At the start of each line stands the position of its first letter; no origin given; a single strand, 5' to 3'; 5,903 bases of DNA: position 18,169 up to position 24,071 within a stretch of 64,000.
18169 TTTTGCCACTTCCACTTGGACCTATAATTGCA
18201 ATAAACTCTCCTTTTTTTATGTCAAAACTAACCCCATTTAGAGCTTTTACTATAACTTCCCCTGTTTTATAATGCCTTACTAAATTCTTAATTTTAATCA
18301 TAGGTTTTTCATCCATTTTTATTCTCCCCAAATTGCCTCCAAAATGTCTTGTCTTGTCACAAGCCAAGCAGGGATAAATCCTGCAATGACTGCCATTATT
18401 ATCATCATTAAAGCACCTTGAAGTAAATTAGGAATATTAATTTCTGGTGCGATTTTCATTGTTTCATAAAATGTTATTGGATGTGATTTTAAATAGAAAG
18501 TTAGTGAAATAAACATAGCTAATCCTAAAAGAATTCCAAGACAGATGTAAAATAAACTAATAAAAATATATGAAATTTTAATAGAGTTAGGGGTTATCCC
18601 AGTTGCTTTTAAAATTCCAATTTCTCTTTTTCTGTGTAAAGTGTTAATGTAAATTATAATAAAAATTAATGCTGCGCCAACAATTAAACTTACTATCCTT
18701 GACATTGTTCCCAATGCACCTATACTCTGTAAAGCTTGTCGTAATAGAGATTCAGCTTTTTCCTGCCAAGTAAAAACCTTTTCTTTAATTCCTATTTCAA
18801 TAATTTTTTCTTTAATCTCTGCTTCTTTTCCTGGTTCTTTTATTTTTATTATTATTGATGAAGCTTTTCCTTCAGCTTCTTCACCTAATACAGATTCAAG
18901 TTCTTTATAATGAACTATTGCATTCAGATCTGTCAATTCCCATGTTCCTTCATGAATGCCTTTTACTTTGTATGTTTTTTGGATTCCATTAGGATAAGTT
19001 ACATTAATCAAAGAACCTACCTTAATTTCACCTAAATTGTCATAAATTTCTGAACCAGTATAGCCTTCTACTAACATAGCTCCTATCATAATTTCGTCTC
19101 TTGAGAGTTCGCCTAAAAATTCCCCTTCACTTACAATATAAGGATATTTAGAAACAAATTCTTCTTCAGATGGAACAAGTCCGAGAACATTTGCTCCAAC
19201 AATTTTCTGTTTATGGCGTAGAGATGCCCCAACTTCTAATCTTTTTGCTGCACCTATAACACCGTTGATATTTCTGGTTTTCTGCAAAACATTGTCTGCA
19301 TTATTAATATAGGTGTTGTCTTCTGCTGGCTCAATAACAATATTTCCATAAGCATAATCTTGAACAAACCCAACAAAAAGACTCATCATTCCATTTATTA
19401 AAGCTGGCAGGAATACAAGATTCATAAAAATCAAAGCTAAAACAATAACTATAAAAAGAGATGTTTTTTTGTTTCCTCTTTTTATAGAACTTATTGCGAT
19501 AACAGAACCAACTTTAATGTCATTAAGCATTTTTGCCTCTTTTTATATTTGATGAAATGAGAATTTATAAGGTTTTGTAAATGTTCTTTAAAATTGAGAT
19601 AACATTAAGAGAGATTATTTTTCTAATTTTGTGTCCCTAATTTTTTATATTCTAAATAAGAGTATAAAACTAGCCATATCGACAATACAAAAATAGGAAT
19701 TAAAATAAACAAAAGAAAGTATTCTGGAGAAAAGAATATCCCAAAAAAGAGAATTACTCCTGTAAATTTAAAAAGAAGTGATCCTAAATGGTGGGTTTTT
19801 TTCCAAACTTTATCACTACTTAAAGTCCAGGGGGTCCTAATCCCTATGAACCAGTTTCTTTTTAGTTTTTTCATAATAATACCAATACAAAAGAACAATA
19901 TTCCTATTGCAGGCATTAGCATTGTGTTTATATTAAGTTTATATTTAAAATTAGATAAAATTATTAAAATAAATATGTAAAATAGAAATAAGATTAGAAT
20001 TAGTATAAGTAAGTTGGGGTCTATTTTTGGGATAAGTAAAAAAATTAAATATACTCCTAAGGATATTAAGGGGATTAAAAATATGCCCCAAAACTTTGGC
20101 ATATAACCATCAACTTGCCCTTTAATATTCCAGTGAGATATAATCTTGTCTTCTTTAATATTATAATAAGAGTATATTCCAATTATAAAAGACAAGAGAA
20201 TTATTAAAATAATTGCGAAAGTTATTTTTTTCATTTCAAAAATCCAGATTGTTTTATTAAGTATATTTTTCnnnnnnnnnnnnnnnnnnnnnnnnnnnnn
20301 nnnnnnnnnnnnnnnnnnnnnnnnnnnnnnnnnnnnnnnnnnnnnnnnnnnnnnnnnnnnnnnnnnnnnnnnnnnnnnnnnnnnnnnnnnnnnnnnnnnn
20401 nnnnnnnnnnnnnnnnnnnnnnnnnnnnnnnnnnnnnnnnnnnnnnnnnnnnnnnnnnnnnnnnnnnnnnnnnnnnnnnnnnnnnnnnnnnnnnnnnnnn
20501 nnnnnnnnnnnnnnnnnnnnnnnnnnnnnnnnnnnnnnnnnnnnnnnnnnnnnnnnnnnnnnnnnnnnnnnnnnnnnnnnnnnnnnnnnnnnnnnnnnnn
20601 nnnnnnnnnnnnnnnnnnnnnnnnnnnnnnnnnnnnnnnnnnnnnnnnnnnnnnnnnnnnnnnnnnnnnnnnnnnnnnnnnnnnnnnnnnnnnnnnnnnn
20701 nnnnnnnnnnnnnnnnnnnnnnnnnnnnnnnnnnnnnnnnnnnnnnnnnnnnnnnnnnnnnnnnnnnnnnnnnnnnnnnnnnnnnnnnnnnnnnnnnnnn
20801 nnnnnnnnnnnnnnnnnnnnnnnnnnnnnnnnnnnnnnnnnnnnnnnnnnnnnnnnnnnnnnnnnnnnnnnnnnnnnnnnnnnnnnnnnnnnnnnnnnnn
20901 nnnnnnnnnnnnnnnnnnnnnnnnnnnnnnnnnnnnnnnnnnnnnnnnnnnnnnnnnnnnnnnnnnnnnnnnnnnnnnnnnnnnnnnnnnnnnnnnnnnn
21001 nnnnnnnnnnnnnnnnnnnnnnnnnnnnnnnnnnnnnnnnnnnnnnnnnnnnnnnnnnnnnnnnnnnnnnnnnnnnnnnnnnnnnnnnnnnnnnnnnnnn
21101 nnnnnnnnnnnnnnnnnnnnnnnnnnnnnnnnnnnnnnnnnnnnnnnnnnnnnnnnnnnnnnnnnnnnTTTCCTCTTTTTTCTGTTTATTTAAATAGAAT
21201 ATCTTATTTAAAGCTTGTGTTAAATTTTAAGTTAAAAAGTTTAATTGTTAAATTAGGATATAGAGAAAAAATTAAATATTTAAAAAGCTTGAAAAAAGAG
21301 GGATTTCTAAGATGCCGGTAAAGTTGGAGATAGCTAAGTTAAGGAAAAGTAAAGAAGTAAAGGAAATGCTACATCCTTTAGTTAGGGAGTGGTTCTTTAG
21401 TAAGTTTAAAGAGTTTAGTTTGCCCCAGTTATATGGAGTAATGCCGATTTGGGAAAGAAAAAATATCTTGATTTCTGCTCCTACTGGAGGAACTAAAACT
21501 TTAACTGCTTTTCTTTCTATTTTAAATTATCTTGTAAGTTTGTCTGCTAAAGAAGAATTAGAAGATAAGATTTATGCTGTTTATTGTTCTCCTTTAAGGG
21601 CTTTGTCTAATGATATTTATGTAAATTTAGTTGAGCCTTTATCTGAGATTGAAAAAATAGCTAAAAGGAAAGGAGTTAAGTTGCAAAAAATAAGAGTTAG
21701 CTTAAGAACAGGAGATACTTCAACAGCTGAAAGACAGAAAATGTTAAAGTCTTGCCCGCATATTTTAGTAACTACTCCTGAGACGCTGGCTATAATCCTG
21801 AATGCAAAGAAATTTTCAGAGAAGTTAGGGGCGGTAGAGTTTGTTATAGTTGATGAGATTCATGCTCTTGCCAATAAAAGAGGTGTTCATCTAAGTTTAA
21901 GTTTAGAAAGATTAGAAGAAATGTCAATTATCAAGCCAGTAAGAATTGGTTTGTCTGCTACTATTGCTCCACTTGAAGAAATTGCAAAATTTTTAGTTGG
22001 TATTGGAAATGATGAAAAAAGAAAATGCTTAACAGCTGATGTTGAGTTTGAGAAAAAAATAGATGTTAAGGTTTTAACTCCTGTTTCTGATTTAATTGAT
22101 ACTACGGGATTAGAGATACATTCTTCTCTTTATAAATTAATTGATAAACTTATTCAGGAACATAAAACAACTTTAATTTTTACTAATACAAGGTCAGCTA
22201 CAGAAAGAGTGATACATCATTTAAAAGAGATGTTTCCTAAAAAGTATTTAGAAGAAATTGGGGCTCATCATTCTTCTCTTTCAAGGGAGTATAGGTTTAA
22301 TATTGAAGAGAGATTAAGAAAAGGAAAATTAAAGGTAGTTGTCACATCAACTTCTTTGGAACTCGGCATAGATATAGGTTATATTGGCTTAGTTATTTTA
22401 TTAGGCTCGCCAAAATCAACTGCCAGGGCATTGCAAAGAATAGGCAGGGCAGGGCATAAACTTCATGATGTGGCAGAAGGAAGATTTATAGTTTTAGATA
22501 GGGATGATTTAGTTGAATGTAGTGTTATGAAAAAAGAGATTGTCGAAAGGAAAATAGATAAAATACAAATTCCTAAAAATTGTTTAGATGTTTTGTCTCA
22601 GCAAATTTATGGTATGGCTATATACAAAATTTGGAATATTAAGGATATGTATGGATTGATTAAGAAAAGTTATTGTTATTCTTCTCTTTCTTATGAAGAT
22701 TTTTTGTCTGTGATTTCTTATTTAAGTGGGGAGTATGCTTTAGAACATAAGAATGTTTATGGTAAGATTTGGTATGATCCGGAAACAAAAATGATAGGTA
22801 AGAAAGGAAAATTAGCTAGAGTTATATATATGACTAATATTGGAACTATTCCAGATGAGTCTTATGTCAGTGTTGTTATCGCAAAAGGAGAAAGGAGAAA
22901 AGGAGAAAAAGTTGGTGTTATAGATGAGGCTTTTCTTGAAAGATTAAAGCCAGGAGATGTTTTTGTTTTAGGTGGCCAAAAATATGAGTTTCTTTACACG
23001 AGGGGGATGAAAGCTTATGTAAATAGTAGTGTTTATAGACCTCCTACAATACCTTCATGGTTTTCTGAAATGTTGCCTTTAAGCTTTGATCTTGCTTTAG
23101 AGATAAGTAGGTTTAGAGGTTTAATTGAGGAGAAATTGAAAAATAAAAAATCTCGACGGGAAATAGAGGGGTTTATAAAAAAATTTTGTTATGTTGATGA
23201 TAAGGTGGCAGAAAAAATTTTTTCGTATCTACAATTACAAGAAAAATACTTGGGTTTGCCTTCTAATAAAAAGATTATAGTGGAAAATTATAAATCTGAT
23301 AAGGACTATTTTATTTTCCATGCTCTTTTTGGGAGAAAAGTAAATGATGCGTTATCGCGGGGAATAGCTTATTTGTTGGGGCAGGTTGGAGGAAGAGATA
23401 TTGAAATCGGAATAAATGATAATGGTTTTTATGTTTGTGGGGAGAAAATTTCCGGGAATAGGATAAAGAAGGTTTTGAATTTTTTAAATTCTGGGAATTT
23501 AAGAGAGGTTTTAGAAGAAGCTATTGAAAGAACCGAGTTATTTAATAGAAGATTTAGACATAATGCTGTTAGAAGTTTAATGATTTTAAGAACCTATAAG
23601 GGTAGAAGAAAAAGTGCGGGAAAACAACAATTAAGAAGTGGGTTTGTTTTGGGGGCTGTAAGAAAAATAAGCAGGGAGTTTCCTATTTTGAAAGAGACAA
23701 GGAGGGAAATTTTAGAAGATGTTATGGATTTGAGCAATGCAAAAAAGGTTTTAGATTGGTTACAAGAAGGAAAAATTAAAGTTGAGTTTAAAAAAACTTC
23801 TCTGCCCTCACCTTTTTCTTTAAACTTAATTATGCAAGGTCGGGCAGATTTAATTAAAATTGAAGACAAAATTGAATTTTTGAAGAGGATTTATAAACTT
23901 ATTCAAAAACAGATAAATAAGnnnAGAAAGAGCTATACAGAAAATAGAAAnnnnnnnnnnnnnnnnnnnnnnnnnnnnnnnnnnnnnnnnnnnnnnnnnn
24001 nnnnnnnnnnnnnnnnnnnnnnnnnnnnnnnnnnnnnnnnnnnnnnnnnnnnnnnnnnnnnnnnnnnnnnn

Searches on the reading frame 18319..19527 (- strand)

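Call 45: search_protein_families(library=pfam, max_evalue=0.01, proteins=[window:18319-19527:-])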
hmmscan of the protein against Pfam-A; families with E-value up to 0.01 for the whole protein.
window:18319-19527:- (402 aa): 1 family
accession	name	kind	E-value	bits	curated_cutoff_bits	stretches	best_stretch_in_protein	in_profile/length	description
PF02687.27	FtsX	-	2.7e-14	53.7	25.5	1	278-394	5-119/120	FtsX-like permease C-terminal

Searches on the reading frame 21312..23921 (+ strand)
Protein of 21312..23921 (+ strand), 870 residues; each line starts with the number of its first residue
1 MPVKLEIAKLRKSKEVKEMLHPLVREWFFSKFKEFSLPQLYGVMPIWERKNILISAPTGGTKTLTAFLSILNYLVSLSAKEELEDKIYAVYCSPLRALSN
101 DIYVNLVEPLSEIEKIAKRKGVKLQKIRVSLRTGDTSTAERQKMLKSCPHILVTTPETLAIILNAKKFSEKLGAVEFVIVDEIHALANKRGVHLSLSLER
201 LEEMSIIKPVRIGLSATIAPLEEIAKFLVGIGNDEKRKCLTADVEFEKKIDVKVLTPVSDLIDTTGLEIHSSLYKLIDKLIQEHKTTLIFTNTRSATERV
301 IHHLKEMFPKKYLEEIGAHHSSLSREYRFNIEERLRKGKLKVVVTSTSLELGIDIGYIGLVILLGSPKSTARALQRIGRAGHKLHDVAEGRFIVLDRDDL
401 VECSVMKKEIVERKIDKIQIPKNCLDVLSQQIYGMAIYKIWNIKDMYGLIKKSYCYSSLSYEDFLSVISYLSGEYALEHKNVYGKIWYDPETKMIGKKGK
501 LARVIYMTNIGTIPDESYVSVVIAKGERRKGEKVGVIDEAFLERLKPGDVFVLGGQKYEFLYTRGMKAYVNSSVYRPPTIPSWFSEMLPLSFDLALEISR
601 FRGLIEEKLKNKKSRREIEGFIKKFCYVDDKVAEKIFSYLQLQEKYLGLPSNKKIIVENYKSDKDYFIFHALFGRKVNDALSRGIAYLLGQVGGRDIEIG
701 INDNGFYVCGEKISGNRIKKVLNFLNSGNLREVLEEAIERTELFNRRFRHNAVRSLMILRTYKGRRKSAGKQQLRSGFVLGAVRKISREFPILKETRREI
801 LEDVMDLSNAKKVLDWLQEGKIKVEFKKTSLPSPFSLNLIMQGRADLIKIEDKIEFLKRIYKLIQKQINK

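Call 45: search_protein_families(library=pfam, max_evalue=0.01, proteins=[window:21312-23921:+])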
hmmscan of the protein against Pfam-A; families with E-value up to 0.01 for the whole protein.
window:21312-23921:+ (870 aa): 5 families
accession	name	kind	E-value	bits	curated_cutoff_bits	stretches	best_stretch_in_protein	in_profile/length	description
PF08494.16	DEAD_assoc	-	1.6e-56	191.6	23.5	1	649-836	1-191/191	DEAD/H associated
PF19306.5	WH_Lhr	-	2.2e-35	121.9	27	1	409-575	2-163/168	Large helicase-related protein, winged helix domain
PF00270.35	DEAD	-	4.8e-27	95.2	26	1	43-222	8-165/167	DEAD/DEAH box helicase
PF00271.37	Helicase_C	-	1.1e-19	71.2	23.5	1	275-381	4-107/110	Helicase conserved C-terminal domain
PF04851.21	ResIII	-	6.5e-09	36.3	22.5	1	48-218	22-162/164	Type III restriction enzyme, res subunit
